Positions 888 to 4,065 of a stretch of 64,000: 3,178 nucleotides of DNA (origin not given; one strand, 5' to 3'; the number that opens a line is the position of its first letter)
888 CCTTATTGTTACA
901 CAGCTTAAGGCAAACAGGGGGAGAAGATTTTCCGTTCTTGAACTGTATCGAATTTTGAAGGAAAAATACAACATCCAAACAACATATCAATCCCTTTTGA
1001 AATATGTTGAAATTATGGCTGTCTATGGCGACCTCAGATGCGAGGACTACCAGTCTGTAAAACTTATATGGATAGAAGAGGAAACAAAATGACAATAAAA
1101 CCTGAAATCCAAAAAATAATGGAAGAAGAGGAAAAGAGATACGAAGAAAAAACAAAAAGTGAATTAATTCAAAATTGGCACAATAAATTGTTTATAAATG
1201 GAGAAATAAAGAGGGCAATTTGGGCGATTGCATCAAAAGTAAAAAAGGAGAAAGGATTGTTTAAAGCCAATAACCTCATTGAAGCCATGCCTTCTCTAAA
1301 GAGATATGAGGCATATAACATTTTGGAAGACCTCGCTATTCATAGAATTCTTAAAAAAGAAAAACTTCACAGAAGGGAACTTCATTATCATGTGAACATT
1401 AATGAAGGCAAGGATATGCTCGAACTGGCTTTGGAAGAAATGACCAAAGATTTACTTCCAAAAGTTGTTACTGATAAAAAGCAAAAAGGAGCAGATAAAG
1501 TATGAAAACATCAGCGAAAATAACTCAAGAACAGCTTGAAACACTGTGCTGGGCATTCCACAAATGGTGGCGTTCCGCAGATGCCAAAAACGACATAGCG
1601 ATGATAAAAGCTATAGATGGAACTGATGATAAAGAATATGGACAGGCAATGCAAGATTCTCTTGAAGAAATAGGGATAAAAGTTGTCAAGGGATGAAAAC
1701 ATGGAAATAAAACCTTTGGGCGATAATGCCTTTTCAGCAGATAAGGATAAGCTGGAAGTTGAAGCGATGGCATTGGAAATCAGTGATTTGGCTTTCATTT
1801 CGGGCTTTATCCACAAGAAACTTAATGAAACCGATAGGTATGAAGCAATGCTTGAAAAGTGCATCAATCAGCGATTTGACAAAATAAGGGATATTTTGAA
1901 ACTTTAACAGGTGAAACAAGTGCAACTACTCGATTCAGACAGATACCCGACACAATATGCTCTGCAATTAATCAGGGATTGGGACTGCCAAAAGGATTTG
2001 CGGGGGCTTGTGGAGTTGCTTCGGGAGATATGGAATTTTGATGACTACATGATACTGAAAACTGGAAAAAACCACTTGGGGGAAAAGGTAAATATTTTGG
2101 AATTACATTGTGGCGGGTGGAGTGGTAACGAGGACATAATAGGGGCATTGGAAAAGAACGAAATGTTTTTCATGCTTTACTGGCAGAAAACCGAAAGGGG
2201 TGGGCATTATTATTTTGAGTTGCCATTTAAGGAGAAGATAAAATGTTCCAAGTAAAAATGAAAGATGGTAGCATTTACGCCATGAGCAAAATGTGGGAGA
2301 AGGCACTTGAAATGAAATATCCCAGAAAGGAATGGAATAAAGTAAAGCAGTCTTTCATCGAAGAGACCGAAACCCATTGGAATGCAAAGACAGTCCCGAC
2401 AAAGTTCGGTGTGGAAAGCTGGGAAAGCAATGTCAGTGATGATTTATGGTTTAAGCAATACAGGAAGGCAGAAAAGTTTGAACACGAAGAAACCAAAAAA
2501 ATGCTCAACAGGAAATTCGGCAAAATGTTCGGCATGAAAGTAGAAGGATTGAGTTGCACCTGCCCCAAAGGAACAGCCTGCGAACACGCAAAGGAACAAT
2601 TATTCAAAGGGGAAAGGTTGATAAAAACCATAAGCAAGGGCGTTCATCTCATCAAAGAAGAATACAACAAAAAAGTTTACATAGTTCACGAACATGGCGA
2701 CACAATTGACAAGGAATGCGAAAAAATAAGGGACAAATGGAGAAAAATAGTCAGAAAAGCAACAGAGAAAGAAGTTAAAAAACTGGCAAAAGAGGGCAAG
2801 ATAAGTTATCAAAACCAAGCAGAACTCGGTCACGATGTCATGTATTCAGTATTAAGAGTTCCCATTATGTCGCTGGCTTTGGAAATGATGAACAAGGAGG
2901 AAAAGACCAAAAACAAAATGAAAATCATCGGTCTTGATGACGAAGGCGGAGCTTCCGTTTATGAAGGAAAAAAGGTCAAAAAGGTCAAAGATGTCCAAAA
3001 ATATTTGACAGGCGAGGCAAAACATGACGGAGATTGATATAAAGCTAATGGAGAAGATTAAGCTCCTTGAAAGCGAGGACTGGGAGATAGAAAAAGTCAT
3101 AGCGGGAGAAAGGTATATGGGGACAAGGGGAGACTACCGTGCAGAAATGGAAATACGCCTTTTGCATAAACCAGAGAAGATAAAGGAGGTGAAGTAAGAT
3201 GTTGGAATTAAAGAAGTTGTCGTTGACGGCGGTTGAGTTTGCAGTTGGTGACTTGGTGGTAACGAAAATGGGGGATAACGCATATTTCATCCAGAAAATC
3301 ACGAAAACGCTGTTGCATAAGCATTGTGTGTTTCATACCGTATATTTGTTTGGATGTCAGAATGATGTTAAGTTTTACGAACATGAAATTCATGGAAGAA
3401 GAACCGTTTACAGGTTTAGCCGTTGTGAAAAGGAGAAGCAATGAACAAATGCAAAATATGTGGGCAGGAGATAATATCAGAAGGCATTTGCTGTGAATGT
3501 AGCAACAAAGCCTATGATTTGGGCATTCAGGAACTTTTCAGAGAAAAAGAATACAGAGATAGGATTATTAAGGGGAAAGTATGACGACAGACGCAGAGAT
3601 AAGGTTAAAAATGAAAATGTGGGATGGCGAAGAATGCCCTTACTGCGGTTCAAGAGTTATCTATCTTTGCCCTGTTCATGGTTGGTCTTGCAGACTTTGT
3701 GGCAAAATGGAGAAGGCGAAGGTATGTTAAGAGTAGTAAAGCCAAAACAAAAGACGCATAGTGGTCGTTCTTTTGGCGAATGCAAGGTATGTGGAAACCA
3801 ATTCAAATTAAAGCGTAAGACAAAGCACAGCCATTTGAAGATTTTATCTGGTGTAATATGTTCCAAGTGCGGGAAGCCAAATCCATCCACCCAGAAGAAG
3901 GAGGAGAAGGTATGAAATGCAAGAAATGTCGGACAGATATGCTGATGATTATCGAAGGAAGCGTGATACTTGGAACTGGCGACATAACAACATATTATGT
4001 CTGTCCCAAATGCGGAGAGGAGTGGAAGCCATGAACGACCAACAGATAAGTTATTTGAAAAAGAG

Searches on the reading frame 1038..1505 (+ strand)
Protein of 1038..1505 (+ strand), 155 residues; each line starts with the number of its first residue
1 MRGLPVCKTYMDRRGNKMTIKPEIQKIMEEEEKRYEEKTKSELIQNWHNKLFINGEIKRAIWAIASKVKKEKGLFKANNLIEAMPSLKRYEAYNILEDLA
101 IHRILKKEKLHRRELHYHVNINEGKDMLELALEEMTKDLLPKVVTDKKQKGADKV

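Call 10: search_protein_families(library=pfam, proteins=[window:1038-1505:+], max_evalue=0.01)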
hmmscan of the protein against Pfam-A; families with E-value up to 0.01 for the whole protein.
window:1038-1505:+ (155 aa): 0 families

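Call 52: find_encoding_contigs(protein=window:1038-1505:+, flank=10000, max_places=3)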
Protein window:1038-1505:+ (155 aa): no gene with exactly this product is on record in the collection.

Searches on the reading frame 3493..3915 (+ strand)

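Call 10: search_protein_families(library=pfam, proteins=[window:3493-3915:+], max_evalue=0.01)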
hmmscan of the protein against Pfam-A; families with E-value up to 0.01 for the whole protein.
window:3493-3915:+ (140 aa): 1 family
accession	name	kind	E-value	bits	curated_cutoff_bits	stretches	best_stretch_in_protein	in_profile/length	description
PF23550.1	zf_Tbcl_Rhp7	-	0.0017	18.3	27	1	93-128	3-35/39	DNA repair protein rhp7 treble clef domain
